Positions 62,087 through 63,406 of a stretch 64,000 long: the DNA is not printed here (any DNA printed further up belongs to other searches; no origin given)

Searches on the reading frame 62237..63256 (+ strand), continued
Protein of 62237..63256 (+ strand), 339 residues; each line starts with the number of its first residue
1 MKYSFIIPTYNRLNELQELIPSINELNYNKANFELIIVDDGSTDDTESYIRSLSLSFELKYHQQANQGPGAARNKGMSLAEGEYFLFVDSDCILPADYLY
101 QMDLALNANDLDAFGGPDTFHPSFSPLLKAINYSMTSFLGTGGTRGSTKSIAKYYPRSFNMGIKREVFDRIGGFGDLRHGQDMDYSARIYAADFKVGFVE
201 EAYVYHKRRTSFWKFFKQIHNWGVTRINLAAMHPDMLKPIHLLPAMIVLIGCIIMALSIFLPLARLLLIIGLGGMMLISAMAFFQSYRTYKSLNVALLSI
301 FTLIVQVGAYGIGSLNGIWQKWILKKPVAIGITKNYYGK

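Call 38: find_encoding_contigs(protein=P0223, flank=10000, max_places=1)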
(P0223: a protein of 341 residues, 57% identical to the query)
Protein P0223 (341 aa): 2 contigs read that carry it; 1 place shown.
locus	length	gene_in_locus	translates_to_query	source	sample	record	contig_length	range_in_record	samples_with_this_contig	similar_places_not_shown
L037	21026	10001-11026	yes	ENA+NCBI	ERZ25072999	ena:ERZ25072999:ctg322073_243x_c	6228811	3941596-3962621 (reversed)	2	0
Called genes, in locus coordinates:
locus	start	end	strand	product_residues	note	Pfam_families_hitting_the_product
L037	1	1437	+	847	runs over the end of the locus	PF09586:YfhO (faint)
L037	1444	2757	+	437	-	PF13439:Glyco_transf_4, PF13579:Glyco_trans_4_4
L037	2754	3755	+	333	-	PF06662:C5-epim_C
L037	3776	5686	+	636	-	PF13522:GATase_6, PF13537:GATase_7, PF00733:Asn_synthase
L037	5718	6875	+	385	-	PF13579:Glyco_trans_4_4, PF13439:Glyco_transf_4, PF00534:Glycos_transf_1, PF13692:Glyco_trans_1_4, PF13524:Glyco_trans_1_2 (weak)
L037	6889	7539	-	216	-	PF13578:Methyltransf_24 (faint)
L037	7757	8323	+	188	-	PF13489:Methyltransf_23 (weak)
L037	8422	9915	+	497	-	-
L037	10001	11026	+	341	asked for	PF00535:Glycos_transf_2, PF10111:Glyco_tranf_2_2, PF13641:Glyco_tranf_2_3, PF13632:Glyco_trans_2_3, PF13506:Glyco_transf_21 (weak)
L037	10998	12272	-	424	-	PF23019:DUF7033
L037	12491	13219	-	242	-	PF00072:Response_reg, PF04397:LytTR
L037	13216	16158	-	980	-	PF07494:Reg_prop (faint), PF07495:Y_Y_Y, PF06580:His_kinase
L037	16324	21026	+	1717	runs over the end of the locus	PF24517:CBM96, PF00560:LRR_1 (faint), PF12799:LRR_4 (faint), PF13855:LRR_8 (faint), PF23598:LRR_14, PF19081:Ig_7 (faint)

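Call 55: search_protein_families(library=ncbifam, proteins=[window:62237-63256:+, L036:11024-13513:-, L036:15514-16794:+, L035:13745-15460:+], max_evalue=0.001)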
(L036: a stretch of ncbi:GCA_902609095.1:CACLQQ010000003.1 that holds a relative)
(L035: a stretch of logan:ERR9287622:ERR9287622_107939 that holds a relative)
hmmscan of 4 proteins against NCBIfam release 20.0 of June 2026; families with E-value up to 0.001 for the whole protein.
window:62237-63256:+ (339 aa): 25 families
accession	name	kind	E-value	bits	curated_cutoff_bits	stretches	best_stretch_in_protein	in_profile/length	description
NF041875.1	EPS_EpsD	equivalog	1.3e-37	129.9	370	1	4-237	2-238/325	exopolysaccharide biosynthesis glycosyltransferase EpsD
TIGR03965.1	mycofact_glyco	equivalog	1.7e-36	126.1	280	1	4-288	77-355/467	mycofactocin biosynthesis glycosyltransferase MftF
NF007482.0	PRK10073.1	equivalog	3.8e-19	68.9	423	1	2-112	7-116/334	glycosyltransferase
TIGR04283.1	glyco_like_mftF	equivalog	5.6e-18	65.3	182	1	4-229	2-209/221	TIGR04283 family arsenosugar biosynthesis glycosyltransferase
TIGR03937.1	PgaC_IcaA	equivalog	4.2e-17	62.2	422.3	1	3-225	47-269/407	poly-beta-1,6-N-acetyl-D-glucosamine synthase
NF038302.1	EPS_HpsE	equivalog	3.8e-14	52.4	300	1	2-116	2-122/307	hormogonium polysaccharide biosynthesis glycosyltransferase HpsE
NF047683.1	TeichurnBiosyTuaG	equivalog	1.3e-13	51.1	400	1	4-99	9-104/252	teichuronic acid biosynthesis protein TuaG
NF050050.1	ProtGlycPglI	equivalog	2.3e-13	50.2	500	1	2-94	3-96/306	GalNAc(5)-diNAcBac-PP-undecaprenol beta-1,3-glucosyltransferase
NF038299.1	EPS_HpsN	equivalog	2.4e-12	46.5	425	1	3-102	3-102/317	hormogonium polysaccharide biosynthesis glycosyltransferase HpsN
TIGR03111.1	glyc2_xrt_Gpos1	hypoth_equivalog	1.7e-11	43.6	363.95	1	5-109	53-159/439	TIGR03111 family XrtG-associated glycosyltransferase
TIGR04009.1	wcaE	equivalog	1.6e-10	40.7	369.2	1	21-97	21-98/248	colanic acid biosynthesis glycosyltransferase WcaE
NF041394.1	GtaseAglG_Halo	equivalog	1.2e-08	34.6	440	1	1-184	1-183/304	glucosyl-dolichyl phosphate glucuronosyltransferase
NF050819.1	PolSacchBiosHfsG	equivalog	8.8e-07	28.4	500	1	20-116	26-128/302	polysaccharide biosynthesis protein HfsG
NF007453.0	PRK10018.1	equivalog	1e-06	28.6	382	1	4-91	9-96/280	colanic acid biosynthesis glycosyltransferase WcaA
NF047588.1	GlcsyltransPgfSStrep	equivalog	1.3e-06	27.9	500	1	1-102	1-106/308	glycosyltransferase PgfS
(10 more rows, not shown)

L036:11024-13513:- (829 aa): 0 families

L036:15514-16794:+ (426 aa): 1 family
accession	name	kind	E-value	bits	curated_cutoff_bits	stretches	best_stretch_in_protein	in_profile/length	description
NF053580.1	deacetylase_VimE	equivalog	4e-44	150.9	440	1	96-413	89-417/431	UDP-2,3-diacetamido-2,3-dideoxy-alpha-D-glucuronate deacetylase VimE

L035:13745-15460:+ (571 aa): 185 families (the best 25 are shown)
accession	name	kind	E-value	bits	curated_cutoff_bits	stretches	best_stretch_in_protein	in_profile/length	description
NF008055.0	PRK10789.1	equivalog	6.9e-115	384.7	845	1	44-556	61-574/590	SmdA family multidrug ABC transporter permease/ATP-binding protein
TIGR02204.1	MsbA_rel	hypoth_equivalog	9.6e-109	364.6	780.4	1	43-550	61-572/576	ABC transporter, permease/ATP-binding protein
TIGR02203.1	MsbA_lipidA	equivalog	1.5e-105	353.9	602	1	40-549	55-565/572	lipid A export permease/ATP-binding protein MsbA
NF052233.1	CphA_assoc_ABC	equivalog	5e-104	349.2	880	1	46-562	234-752/766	cyanophycin metabolism-associated ABC transporter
TIGR00958.1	3a01208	subfamily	7.5e-103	345.1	874.6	1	50-549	211-710/711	antigen peptide transporter 2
NF045513.1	HepA_fam_ABC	equivalog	3.4e-91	306.5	725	1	39-548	94-604/610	heterocyst formation ABC transporter subunit HepA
NF008381.0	PRK11176.1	equivalog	2.1e-88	297.2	867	1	43-551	68-577/582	lipid A ABC transporter ATP-binding protein/permease MsbA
TIGR01846.1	type_I_sec_HlyB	subfamily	2.3e-87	293.9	725.55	1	47-554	185-693/694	type I secretion system permease/ATPase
TIGR03375.1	type_I_sec_LssB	subfamily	4.4e-85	286.4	693.1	1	38-543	187-692/696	type I secretion system permease/ATPase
NF000474.1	tet_ABC_46_A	exception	2.5e-80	270.6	1250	1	58-557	73-572/574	tetracycline efflux ABC transporter Tet(46) subunit A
NF010178.0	PRK13657.1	equivalog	1.8e-79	267.8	733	1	77-563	93-580/588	glucan ABC transporter ATP-binding protein/ permease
TIGR03797.1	NHLM_micro_ABC2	equivalog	5e-77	259.9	709.4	1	39-553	175-685/686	NHLP bacteriocin export ABC transporter permease/ATPase subunit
TIGR01193.1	bacteriocin_ABC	subfamily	7.2e-75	252.9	523.85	1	51-551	207-707/708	peptide cleavage/export ABC transporter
TIGR03796.1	NHLM_micro_ABC1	equivalog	1e-74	252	853.3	1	46-550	199-709/710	NHLP family bacteriocin export ABC transporter peptidase/permease/ATPase subunit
NF008364.0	PRK11160.1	equivalog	1.1e-72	245.4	630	1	74-550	94-572/575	heme ABC transporter ATP-binding protein/permease CydC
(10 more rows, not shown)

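Call 71: search_protein_families(library=pfam, proteins=[L037:8422-9915:+, L035:11026-13485:-, L035:4364-5014:+, L036:6545-7456:+, L036:14647-15444:-], max_evalue=0.01)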
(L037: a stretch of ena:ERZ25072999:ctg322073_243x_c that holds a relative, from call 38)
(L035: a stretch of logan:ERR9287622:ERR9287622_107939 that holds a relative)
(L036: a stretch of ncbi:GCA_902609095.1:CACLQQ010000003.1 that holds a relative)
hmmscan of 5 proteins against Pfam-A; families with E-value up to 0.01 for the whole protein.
L037:8422-9915:+ (497 aa): 1 family
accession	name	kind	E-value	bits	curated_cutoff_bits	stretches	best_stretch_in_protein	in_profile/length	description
PF01943.22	Polysacc_synt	-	0.00024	21.1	28.2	1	36-288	34-273/274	Polysaccharide biosynthesis protein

L035:11026-13485:- (819 aa): 1 family
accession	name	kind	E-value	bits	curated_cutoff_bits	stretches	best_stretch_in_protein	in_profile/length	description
PF09586.16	YfhO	-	5.3e-06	25.5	28.5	1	730-773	788-831/835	Bacterial membrane protein YfhO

L035:4364-5014:+ (216 aa): 1 family
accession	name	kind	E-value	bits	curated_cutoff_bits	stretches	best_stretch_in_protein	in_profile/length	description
PF13578.12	Methyltransf_24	-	3.7e-05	25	26.3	1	74-168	2-104/105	Methyltransferase domain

L036:6545-7456:+ (303 aa): 2 families
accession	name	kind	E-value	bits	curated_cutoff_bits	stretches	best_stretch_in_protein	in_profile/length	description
PF03071.21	GNT-I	-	0.0011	18.3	25.4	1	4-136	94-231/434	GNT-I family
PF18734.6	HEPN_AbiU2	-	0.0085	16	26.8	0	145-211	68-135/193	AbiU2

L036:14647-15444:- (265 aa): 0 families

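Call 81: search_protein_families(library=pfam, proteins=[L040:6-2198:+, L040:2198-3505:+, L040:3496-4503:+, L040:5122-6084:+, L040:6162-8099:+, L040:8136-10001:+, L040:11821-13071:-, L040:13154-14647:+, L040:14664-15596:+, L040:15589-16707:+], max_evalue=0.001)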
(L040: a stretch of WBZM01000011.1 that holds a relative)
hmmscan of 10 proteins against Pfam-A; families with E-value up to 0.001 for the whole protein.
L040:6-2198:+ (730 aa): 1 family
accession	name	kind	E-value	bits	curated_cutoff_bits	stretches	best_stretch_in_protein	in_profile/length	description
PF09586.16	YfhO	-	1e-11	44.4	28.5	1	585-666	756-835/835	Bacterial membrane protein YfhO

L040:2198-3505:+ (435 aa): 2 families
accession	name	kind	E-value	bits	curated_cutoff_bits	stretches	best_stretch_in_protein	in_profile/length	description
PF13439.12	Glyco_transf_4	-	4.4e-13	50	28.5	1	117-243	43-168/170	Glycosyltransferase Family 4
PF13579.12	Glyco_trans_4_4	-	1.6e-11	45.2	29.7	1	131-240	55-158/158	Glycosyl transferase 4-like domain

L040:3496-4503:+ (335 aa): 1 family
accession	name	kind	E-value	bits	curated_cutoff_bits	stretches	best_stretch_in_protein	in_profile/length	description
PF06662.19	C5-epim_C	-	2.8e-34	118.7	23.3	1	136-305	20-182/188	D-glucuronyl C5-epimerase C-terminus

L040:5122-6084:+ (320 aa): 3 families
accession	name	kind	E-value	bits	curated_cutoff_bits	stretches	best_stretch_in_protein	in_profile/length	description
PF01408.29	GFO_IDH_MocA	-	4.3e-18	66.6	24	1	4-124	3-116/120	Oxidoreductase family, NAD-binding Rossmann fold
PF02894.22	GFO_IDH_MocA_C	-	1.1e-14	55.2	22.9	1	141-226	2-99/218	Oxidoreductase family, C-terminal alpha/beta domain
PF22725.1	GFO_IDH_MocA_C3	-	1.6e-08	35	27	1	138-212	3-78/124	GFO/IDH/MocA C-terminal domain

L040:6162-8099:+ (645 aa): 3 families
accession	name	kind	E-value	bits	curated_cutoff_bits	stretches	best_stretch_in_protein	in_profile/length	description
PF00733.27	Asn_synthase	-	1.2e-73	249.3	21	1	242-625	6-352/354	Asparagine synthase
PF13537.11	GATase_7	-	4.9e-43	146.5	25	1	45-163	1-122/123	Glutamine amidotransferase domain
PF13522.11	GATase_6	-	9.2e-41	139.4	27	1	30-158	1-130/130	Glutamine amidotransferase domain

L040:8136-10001:+ (621 aa): 3 families
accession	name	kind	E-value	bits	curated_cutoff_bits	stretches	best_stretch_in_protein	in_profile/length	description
PF00733.27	Asn_synthase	-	4.4e-69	234.3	21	1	254-615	2-352/354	Asparagine synthase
PF13537.11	GATase_7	-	2.6e-44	150.6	25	1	62-179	1-122/123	Glutamine amidotransferase domain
PF13522.11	GATase_6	-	3e-42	144.1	27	1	49-174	3-130/130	Glutamine amidotransferase domain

L040:11821-13071:- (416 aa): 5 families
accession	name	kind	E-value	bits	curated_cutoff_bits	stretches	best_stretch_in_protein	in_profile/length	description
PF13439.12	Glyco_transf_4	-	5.6e-18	66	28.5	1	41-217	12-169/170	Glycosyltransferase Family 4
PF13579.12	Glyco_trans_4_4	-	2.8e-14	54.2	29.7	1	36-212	6-157/158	Glycosyl transferase 4-like domain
PF00534.26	Glycos_transf_1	-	8.6e-12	45.4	26.4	1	234-396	13-171/172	Glycosyl transferases group 1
PF13692.12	Glyco_trans_1_4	-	2.8e-08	34.6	27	1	237-379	2-138/142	Glycosyl transferases group 1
PF13524.12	Glyco_trans_1_2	-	0.00013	22.4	25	1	287-406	27-137/144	Glycosyl transferase-like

L040:13154-14647:+ (497 aa): 1 family
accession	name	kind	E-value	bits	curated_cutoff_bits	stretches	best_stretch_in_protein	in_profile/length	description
PF01943.22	Polysacc_synt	-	2.7e-07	30.7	28.2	1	32-285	30-270/274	Polysaccharide biosynthesis protein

L040:14664-15596:+ (310 aa): 8 families
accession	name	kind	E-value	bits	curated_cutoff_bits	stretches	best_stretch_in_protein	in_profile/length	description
PF01370.27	Epimerase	-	1.7e-52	178.6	20.9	1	3-238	1-240/240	NAD dependent epimerase/dehydratase family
PF16363.11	GDP_Man_Dehyd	-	7.9e-38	131.2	27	1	4-298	1-329/332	GDP-mannose 4,6 dehydratase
PF01073.25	3Beta_HSD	-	8.1e-14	51.7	22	1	4-225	1-228/280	3-beta hydroxysteroid dehydrogenase/isomerase family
PF13460.12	NAD_binding_10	-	1.3e-11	45.1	27.2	1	7-170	1-143/184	NAD(P)H-binding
PF02719.21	Polysacc_synt_2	-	2.7e-10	40.3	20.2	1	3-260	1-251/293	Polysaccharide biosynthesis protein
PF05368.20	NmrA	-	1e-08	35.6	27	1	2-120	4-109/298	NmrA-like family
PF07993.18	NAD_binding_4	-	1.7e-07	31.1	20.1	0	5-33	1-32/258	Male sterility protein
PF04321.23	RmlD_sub_bind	-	1.8e-07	31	27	0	119-178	101-156/287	RmlD substrate binding domain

L040:15589-16707:+ (372 aa): 4 families
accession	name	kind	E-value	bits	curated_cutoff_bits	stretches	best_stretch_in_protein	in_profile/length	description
PF00534.26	Glycos_transf_1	-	4.1e-33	114.8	26.4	1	182-345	13-170/172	Glycosyl transferases group 1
PF13692.12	Glyco_trans_1_4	-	2.1e-28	99.8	27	1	185-331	2-140/142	Glycosyl transferases group 1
PF13439.12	Glyco_transf_4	-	4.5e-07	30.5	28.5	1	68-169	56-165/170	Glycosyltransferase Family 4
PF13579.12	Glyco_trans_4_4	-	0.0003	21.6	29.7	0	51-169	44-158/158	Glycosyl transferase 4-like domain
